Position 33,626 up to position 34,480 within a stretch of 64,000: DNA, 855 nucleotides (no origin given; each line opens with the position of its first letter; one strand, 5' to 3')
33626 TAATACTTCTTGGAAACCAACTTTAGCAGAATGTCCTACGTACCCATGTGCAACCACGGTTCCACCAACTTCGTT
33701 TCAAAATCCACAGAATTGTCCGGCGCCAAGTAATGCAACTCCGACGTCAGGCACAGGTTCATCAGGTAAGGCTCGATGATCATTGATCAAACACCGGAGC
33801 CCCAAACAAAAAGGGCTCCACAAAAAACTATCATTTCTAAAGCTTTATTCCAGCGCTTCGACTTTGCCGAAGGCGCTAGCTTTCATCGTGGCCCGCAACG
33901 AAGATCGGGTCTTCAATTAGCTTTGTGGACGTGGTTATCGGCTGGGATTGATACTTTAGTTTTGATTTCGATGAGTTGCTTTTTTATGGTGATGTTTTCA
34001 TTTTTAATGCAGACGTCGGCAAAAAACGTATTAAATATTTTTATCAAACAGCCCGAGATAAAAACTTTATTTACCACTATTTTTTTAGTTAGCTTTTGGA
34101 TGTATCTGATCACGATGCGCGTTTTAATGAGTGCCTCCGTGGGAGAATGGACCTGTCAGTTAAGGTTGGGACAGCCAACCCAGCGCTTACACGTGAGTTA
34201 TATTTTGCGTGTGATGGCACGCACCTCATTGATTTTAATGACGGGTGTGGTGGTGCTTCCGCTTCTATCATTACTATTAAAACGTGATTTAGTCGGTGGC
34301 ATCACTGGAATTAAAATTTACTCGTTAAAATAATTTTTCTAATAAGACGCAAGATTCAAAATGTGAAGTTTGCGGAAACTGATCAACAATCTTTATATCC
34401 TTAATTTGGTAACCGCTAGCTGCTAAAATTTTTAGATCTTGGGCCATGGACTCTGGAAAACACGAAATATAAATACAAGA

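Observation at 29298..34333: Operon of two tandem ~740-aa paralogues with a Cys-patterned ectodomain, one TM helix and a Cys/Pro-rich tail, coupled to an RDD-like membrane protein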

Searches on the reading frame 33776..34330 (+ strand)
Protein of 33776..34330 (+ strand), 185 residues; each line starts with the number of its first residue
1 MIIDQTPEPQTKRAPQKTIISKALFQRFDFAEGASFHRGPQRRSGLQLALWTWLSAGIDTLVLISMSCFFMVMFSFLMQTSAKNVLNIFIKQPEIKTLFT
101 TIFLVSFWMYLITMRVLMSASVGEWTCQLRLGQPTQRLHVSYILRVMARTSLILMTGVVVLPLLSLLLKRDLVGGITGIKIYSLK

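Call 4: search_protein_families(library=pfam, proteins=[window:33776-34330:+], max_evalue=1)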
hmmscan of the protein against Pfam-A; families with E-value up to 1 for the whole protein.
window:33776-34330:+ (185 aa): 1 family
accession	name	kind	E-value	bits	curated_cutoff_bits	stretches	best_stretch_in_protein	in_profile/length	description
PF06271.18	RDD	-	0.011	16.5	24.1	1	57-161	12-107/137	RDD family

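Call 5: search_protein_families(library=ncbifam, proteins=[window:33776-34330:+], max_evalue=1)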
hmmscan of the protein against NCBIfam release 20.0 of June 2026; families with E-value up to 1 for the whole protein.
window:33776-34330:+ (185 aa): 1 family
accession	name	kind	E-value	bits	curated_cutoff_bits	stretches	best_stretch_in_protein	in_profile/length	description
NF045998.1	cleave_ABC_plasm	equivalog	0.95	7.6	500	0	60-114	154-207/673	Mbov_0121 family peptidase domain-containing ABC transporter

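Call 43: search_protein_families(library=pfam, alignment_id=A2, max_evalue=0.1)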
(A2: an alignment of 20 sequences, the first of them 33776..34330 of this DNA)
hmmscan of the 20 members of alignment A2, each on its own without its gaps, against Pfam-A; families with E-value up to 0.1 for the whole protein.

A. member 1, window:33776-34330:+ (185 aa): 1 family
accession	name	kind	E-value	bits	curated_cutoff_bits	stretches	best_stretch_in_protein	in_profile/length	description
PF06271.18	RDD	-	0.011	16.5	24.1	1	57-161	12-107/137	RDD family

B. families by the number of members that match (of 20 scanned): 10 families
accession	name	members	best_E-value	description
PF06271.18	RDD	20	7e-07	RDD family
PF24057.1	DUF7358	2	0.069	Domain of unknown function (DUF7358)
PF07331.16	TctB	1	0.012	Tripartite tricarboxylate transporter TctB family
PF14937.11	DUF4500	1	0.012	Domain of unknown function (DUF4500)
PF23520.1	Microp_apicomplexa_11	1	0.035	Apicomplexa microprotein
PF06195.18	DUF996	1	0.044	Protein of unknown function (DUF996)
PF20237.3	DUF6594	1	0.046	Family of unknown function (DUF6594)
PF00438.25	S-AdoMet_synt_N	1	0.047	S-adenosylmethionine synthetase, N-terminal domain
PF17665.6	DUF5527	1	0.059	Family of unknown function (DUF5527)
PF13726.12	Na_H_antiport_2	1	0.06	Na+-H+ antiporter family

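Call 75: search_protein_families(library=padloc, proteins=[window:33776-34330:+], max_evalue=0.1)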
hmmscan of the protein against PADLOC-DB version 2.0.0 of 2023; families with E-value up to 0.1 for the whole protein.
window:33776-34330:+ (185 aa): 0 families
